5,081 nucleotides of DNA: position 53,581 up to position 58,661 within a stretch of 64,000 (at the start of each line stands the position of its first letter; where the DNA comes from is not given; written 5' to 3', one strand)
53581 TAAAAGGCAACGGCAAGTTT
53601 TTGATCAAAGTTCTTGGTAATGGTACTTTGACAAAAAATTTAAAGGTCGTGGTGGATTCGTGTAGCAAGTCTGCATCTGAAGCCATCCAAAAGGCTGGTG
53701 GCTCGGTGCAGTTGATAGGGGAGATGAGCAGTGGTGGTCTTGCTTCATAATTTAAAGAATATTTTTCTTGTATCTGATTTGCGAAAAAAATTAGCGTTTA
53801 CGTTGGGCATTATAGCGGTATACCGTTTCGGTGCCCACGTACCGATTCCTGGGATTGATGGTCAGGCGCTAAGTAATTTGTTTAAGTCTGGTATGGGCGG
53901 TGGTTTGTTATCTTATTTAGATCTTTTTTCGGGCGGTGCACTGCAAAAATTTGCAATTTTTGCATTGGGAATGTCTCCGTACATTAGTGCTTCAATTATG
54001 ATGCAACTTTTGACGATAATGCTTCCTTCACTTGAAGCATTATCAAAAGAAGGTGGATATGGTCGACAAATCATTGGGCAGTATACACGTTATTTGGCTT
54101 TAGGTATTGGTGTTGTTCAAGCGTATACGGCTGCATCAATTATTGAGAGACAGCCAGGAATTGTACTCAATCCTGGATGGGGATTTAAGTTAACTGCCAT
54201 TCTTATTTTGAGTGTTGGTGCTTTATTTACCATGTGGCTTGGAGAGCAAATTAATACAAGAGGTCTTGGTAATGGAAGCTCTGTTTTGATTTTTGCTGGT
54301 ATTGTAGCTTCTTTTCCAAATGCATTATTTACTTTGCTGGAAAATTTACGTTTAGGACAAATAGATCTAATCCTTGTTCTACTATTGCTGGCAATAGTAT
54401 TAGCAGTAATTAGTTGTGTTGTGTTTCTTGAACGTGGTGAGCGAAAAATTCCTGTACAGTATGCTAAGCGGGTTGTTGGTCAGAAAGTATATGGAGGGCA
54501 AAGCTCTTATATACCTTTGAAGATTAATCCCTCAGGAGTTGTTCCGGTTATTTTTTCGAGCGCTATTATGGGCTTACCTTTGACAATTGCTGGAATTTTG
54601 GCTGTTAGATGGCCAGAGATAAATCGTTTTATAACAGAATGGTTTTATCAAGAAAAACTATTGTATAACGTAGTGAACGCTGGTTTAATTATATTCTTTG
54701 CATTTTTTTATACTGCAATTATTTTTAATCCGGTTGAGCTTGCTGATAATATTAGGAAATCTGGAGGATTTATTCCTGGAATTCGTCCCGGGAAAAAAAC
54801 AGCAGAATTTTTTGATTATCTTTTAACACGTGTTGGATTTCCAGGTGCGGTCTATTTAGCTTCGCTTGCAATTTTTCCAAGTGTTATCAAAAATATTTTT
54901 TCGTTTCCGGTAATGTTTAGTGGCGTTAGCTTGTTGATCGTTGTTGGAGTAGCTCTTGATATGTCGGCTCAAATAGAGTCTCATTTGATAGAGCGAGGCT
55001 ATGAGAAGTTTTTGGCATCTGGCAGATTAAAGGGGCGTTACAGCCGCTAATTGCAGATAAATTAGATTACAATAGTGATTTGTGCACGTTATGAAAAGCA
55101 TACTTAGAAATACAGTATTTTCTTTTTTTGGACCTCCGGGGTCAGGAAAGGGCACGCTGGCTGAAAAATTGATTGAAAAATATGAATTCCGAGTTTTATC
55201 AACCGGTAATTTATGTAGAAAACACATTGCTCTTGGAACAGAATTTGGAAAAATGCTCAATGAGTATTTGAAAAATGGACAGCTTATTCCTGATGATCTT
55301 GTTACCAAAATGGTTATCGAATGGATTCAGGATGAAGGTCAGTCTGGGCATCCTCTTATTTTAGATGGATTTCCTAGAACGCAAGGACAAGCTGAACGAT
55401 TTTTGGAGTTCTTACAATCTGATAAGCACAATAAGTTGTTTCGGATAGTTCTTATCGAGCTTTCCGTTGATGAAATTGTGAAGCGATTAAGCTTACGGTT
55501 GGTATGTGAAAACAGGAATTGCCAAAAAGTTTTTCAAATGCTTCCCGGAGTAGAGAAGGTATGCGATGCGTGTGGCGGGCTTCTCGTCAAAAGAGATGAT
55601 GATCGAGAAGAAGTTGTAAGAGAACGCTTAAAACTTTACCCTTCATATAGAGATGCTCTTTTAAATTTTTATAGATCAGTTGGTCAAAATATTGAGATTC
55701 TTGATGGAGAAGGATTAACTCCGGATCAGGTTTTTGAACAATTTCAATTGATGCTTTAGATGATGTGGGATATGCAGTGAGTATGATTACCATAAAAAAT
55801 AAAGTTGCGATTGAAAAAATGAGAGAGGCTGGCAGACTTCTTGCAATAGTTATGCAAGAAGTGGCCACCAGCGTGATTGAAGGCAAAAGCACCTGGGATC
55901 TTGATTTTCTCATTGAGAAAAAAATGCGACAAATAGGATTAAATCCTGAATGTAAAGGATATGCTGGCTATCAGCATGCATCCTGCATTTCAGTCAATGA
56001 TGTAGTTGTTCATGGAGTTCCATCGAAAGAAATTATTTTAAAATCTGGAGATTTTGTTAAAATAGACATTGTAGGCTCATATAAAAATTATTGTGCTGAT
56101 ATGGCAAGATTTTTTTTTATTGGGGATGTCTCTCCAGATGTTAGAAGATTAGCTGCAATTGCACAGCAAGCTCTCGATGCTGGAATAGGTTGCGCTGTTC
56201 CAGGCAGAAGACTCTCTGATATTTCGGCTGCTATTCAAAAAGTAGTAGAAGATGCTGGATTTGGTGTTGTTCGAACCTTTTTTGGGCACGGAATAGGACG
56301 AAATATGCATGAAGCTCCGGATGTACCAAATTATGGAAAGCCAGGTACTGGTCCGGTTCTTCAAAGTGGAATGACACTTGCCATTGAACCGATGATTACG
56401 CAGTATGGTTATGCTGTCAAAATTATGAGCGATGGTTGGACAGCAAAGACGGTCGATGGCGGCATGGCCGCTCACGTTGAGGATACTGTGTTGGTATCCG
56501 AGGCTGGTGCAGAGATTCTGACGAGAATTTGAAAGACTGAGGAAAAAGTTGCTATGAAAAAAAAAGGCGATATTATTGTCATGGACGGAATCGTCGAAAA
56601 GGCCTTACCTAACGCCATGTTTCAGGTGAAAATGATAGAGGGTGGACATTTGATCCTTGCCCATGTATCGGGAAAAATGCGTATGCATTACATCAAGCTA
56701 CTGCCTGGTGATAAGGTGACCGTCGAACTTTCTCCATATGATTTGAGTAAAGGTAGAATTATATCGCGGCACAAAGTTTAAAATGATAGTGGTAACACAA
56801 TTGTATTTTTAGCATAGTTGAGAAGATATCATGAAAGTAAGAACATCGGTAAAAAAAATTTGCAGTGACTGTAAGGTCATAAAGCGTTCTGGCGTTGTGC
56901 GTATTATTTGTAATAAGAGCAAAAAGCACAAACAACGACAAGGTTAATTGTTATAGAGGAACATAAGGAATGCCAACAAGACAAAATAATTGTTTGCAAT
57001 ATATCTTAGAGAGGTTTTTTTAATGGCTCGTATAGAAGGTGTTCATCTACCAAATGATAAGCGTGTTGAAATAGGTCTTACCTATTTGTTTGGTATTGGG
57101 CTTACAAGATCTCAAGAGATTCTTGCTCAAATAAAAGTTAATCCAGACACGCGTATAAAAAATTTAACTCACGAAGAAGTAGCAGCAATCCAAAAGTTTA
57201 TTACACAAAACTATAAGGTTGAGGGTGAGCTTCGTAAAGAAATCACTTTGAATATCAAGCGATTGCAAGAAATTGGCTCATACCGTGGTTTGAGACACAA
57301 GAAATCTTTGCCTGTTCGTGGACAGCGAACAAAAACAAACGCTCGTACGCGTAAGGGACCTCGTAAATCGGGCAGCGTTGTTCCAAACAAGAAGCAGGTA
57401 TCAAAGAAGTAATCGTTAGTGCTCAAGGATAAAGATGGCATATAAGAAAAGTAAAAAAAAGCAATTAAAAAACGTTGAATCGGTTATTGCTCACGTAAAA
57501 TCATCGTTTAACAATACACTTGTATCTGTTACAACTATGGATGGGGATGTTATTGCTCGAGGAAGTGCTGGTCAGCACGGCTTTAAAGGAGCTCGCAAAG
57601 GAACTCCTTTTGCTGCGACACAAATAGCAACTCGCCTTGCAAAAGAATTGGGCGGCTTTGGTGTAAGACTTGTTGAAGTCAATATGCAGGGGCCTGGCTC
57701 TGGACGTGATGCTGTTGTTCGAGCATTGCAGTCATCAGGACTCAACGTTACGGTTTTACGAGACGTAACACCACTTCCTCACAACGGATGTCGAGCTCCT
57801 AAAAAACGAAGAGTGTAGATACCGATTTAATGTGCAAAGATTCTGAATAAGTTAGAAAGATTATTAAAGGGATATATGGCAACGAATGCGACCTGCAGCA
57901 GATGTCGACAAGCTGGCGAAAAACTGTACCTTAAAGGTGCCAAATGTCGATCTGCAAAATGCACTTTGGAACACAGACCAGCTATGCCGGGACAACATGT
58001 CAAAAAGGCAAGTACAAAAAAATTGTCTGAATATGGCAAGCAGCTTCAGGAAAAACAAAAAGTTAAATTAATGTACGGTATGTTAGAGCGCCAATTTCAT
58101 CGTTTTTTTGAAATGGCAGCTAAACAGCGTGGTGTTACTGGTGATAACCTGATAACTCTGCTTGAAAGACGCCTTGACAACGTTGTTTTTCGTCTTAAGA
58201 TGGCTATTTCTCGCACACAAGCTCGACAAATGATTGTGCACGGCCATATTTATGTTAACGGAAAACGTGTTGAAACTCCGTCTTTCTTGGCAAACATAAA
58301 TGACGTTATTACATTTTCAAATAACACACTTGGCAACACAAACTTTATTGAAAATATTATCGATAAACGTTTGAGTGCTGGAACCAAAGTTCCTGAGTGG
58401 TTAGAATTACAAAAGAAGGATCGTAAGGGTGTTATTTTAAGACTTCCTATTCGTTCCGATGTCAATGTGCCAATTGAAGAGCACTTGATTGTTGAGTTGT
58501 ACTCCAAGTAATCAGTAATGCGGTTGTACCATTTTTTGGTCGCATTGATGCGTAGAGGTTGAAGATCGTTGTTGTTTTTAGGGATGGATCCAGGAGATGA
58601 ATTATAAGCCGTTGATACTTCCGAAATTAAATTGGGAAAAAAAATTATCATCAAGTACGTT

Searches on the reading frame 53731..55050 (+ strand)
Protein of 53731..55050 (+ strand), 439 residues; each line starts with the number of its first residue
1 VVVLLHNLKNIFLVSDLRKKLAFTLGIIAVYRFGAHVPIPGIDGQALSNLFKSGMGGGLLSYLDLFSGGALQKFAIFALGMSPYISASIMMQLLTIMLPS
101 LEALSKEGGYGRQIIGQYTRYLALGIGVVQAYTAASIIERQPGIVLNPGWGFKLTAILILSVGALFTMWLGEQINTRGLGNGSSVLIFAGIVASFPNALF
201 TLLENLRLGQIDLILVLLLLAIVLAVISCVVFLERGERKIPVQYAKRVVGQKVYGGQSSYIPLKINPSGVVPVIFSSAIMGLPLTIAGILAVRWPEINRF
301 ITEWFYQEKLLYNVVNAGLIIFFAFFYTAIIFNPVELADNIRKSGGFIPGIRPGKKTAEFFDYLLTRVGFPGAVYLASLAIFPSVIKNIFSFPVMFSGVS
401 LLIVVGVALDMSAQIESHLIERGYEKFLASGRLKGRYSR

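Call 15: search_protein_families(library=ncbifam, proteins=[window:53731-55050:+], max_evalue=0.00001)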
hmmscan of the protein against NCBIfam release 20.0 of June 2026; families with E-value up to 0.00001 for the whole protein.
window:53731-55050:+ (439 aa): 3 families
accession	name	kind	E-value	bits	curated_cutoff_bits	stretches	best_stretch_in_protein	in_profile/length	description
TIGR00967.1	3a0501s007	equivalog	3.5e-115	385.2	253.6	1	18-422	1-412/414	preprotein translocase subunit SecY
NF009082.0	PRK12417.1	equivalog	9.3e-47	159.6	353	1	17-428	12-402/406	accessory Sec system protein translocase subunit SecY2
TIGR02920.1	acc_sec_Y2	equivalog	1e-45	156.2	249.6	1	19-428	4-395/395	accessory Sec system protein translocase subunit SecY2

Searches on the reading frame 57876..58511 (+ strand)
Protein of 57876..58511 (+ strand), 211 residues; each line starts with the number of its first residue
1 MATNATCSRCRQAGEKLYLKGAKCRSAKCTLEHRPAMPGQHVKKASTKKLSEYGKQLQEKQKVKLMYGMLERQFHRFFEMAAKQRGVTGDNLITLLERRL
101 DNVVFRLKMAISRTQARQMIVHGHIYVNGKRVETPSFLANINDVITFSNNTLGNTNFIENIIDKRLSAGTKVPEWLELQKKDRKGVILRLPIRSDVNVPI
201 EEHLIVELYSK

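Call 15: search_protein_families(library=ncbifam, proteins=[window:57876-58511:+], max_evalue=0.00001)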
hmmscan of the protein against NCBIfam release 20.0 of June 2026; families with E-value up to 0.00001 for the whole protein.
window:57876-58511:+ (211 aa): 5 families
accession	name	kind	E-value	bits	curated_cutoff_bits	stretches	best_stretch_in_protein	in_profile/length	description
NF003717.0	PRK05327.1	equivalog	1.5e-67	227.4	116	1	3-211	5-202/202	30S ribosomal protein S4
TIGR01017.1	rpsD_bact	equivalog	6.7e-62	208.8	177.2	1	6-211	6-200/200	30S ribosomal protein S4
NF003139.0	PRK04051.1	equivalog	2.9e-16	59.8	138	1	94-145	99-152/179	30S ribosomal protein S4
TIGR01018.1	uS4_arch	equivalog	1.2e-13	51.3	82.25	1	93-149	99-157/162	30S ribosomal protein S4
TIGR00478.1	tly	subfamily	5.6e-07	29.1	185.8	1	99-152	1-54/228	TlyA family rRNA (cytidine-2'-O)-methyltransferase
